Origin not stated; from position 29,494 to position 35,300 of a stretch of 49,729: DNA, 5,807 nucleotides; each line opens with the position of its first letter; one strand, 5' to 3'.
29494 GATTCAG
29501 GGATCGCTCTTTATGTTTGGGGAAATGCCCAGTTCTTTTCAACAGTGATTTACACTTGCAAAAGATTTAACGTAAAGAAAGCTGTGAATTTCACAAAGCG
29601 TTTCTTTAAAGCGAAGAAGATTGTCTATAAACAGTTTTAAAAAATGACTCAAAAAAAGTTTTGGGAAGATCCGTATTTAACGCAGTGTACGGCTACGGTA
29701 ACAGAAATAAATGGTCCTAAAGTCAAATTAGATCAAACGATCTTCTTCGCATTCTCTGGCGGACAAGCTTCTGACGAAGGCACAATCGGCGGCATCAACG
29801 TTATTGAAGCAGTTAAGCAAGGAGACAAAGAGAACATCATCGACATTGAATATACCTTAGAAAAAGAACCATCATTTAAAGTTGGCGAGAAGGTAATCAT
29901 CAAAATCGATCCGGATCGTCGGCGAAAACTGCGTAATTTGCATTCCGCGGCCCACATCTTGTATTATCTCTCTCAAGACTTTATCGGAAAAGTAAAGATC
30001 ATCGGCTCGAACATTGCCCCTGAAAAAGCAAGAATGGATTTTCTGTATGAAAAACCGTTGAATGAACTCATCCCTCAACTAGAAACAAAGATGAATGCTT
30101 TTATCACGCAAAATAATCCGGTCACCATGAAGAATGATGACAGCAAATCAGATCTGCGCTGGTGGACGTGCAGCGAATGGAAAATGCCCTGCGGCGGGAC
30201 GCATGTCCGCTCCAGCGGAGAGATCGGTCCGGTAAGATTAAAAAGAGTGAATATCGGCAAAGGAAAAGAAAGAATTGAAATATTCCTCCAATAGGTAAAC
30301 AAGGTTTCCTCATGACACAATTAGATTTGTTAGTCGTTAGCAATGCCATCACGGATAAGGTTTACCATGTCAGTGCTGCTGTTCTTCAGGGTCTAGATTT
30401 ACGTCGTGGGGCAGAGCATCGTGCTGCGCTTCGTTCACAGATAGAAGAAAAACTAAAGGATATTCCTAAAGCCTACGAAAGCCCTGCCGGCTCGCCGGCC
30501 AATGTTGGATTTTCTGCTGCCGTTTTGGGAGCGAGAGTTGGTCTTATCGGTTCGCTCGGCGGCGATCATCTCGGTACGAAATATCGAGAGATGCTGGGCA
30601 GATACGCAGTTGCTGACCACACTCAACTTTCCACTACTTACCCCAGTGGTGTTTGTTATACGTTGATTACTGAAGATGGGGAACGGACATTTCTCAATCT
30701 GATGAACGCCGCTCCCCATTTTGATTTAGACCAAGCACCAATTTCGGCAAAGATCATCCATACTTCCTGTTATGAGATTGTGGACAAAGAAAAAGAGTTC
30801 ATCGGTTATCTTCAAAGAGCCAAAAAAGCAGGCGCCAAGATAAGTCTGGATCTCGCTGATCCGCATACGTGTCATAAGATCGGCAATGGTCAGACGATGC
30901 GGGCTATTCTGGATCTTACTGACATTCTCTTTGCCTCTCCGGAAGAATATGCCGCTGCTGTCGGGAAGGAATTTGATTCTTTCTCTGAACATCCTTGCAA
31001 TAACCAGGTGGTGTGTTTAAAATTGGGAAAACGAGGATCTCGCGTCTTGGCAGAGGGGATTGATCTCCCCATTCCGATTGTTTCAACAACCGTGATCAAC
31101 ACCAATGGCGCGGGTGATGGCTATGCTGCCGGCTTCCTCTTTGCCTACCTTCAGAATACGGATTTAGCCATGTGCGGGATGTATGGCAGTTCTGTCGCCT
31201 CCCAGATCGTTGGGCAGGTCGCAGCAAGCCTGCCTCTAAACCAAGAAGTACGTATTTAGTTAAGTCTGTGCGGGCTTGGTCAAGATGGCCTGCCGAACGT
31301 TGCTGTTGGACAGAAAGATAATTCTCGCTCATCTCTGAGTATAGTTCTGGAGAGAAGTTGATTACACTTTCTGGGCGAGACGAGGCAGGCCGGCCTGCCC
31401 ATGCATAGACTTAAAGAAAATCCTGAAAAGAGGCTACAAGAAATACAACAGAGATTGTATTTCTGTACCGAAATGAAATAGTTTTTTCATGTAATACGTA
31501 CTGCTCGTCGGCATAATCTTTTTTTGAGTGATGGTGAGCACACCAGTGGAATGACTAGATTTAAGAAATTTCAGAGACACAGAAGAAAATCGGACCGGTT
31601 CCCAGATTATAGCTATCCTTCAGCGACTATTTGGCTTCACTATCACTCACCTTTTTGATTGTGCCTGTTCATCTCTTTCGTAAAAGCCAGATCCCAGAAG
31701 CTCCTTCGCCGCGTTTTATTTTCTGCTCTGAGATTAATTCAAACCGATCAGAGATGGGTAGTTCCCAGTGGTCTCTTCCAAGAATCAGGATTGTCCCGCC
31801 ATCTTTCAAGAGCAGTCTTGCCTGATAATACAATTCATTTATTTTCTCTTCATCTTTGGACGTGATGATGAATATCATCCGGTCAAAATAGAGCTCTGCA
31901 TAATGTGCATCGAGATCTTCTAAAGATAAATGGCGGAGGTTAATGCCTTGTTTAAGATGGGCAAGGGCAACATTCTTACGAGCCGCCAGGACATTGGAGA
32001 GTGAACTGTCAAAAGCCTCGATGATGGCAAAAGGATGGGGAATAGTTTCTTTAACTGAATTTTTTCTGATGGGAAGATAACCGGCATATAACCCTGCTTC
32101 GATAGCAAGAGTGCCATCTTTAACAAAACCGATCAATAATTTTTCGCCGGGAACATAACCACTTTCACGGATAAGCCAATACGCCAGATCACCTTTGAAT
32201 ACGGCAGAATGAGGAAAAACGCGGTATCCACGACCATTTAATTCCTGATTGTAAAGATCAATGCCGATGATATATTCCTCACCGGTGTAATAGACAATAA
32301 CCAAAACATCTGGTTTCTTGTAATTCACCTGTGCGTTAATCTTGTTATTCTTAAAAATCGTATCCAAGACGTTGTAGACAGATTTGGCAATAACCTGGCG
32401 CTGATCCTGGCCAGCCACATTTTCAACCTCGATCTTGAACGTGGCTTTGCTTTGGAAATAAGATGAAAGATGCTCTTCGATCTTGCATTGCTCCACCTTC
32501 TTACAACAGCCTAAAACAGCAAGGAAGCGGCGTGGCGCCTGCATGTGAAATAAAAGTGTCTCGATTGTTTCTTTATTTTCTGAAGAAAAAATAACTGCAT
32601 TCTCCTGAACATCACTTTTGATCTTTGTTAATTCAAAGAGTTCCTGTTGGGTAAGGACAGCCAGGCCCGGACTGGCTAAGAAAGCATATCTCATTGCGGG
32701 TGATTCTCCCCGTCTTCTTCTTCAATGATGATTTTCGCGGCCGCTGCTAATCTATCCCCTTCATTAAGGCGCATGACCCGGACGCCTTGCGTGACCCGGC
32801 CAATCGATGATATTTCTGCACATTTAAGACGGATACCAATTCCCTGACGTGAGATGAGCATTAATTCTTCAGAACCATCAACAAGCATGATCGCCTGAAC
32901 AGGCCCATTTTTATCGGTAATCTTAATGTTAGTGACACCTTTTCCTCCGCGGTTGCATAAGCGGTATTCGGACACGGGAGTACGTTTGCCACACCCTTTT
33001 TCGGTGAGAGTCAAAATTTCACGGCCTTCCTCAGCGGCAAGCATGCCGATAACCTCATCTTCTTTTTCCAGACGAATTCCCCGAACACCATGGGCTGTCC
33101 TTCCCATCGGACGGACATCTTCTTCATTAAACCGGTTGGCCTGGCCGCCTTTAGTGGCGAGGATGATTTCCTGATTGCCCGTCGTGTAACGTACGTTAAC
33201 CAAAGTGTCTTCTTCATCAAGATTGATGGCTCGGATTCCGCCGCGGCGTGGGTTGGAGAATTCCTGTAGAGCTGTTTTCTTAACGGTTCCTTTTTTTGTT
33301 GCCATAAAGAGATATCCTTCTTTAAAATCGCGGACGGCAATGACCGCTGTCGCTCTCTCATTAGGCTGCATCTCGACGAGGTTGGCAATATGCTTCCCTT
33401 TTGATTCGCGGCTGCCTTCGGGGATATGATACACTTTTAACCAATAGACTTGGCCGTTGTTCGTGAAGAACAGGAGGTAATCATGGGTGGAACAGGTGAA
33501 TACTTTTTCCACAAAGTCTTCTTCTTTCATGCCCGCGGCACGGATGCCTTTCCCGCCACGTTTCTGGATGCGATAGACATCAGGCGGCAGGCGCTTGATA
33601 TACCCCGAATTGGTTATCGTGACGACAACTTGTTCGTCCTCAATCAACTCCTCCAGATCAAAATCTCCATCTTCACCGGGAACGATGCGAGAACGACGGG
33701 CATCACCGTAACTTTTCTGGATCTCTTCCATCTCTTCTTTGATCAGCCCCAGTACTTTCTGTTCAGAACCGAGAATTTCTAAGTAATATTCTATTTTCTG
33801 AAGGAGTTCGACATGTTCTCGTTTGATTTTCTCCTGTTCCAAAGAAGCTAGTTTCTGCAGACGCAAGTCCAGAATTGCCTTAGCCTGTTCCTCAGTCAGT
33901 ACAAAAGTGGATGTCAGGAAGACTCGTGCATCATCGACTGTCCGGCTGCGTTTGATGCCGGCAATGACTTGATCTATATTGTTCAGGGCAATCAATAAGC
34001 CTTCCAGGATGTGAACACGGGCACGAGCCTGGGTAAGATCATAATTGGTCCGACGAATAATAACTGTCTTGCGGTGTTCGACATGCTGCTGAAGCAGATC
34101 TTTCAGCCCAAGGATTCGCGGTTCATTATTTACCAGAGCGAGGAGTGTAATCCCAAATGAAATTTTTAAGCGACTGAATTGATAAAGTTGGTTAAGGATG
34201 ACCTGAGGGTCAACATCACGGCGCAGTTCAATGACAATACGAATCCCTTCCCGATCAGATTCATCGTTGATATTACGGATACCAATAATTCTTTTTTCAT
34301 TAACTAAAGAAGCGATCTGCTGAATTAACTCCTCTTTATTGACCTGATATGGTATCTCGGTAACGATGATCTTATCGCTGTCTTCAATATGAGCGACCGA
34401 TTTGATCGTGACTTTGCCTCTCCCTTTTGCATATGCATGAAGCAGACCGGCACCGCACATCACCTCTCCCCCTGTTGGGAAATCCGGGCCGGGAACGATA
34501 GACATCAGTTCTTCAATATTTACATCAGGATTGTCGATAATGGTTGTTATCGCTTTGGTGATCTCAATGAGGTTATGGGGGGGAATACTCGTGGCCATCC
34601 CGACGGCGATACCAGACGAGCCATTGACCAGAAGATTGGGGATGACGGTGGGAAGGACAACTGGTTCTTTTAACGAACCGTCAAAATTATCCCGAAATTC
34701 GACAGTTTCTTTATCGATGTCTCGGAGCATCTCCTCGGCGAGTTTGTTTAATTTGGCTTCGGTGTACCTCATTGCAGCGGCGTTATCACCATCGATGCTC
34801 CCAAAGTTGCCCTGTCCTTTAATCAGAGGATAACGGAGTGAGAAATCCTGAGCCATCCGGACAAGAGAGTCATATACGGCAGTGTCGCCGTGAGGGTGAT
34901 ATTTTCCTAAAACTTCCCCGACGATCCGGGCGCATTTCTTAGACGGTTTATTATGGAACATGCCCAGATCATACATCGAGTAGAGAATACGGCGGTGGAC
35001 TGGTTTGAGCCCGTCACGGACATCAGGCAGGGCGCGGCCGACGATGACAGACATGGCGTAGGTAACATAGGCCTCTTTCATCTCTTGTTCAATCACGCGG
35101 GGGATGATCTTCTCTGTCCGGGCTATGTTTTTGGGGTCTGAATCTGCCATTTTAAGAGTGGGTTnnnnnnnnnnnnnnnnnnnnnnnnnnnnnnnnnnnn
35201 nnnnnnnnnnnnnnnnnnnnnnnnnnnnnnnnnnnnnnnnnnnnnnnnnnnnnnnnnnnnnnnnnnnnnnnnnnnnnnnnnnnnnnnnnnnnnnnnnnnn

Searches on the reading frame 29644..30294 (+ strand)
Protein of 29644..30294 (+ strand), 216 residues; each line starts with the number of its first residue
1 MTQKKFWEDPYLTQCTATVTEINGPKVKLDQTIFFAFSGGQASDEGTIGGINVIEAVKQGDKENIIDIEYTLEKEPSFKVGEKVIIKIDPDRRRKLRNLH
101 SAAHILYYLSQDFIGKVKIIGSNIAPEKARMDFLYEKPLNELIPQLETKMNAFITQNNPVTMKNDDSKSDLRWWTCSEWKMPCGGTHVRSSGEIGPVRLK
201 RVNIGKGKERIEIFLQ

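Call 60: search_protein_families(library=pfam, proteins=[window:29644-30294:+], max_evalue=0.0001)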
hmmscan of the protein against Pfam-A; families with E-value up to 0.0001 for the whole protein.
window:29644-30294:+ (216 aa): 2 families
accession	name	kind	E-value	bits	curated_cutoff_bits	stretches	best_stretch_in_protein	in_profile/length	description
PF07973.19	tRNA_SAD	-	2.8e-08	34.1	24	1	179-212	10-44/44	Threonyl and Alanyl tRNA synthetase second additional domain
PF01411.24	tRNA-synt_2c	-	6.9e-08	31.9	30.3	1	14-91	474-551/552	tRNA synthetases class II (A)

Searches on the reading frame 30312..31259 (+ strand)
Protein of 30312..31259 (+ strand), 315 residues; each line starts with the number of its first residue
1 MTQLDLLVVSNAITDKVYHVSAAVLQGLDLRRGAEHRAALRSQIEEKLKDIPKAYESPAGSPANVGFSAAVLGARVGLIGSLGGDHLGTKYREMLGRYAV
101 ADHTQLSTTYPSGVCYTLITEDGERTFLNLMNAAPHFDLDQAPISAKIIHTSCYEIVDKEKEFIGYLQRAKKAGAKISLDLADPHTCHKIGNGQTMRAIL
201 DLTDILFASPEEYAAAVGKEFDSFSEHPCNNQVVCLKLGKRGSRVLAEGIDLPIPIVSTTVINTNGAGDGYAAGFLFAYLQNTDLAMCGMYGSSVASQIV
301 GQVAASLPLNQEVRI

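Call 16: search_protein_families(library=pfam, proteins=[window:30312-31259:+])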
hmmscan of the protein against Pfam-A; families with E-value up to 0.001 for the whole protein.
window:30312-31259:+ (315 aa): 1 family
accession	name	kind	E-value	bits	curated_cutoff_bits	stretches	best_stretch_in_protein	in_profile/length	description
PF00294.29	PfkB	-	1.7e-33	116.7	25.8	1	47-309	24-299/302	pfkB family carbohydrate kinase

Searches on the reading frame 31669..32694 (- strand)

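Call 16: search_protein_families(library=pfam, proteins=[window:31669-32694:-])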
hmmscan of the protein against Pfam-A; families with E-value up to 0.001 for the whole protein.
window:31669-32694:- (341 aa): 1 family
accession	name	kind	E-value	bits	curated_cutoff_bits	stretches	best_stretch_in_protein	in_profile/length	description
PF01170.24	UPF0020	-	7.5e-08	32.7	22.3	1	155-265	1-117/197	RMKL-like, methyltransferase domain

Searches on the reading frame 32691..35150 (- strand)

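Call 60: search_protein_families(library=pfam, proteins=[window:32691-35150:-], max_evalue=0.0001)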
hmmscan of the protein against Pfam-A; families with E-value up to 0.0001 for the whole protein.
window:32691-35150:- (819 aa): 2 families
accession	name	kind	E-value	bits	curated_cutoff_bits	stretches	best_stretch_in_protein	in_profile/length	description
PF00521.26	DNA_topoisoIV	-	3.3e-164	547.3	31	1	39-474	1-431/432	DNA gyrase/topoisomerase IV, subunit A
PF03989.18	DNA_gyraseA_C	-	7e-79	259.5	27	6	761-805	1-45/48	DNA gyrase C-terminal domain, beta-propeller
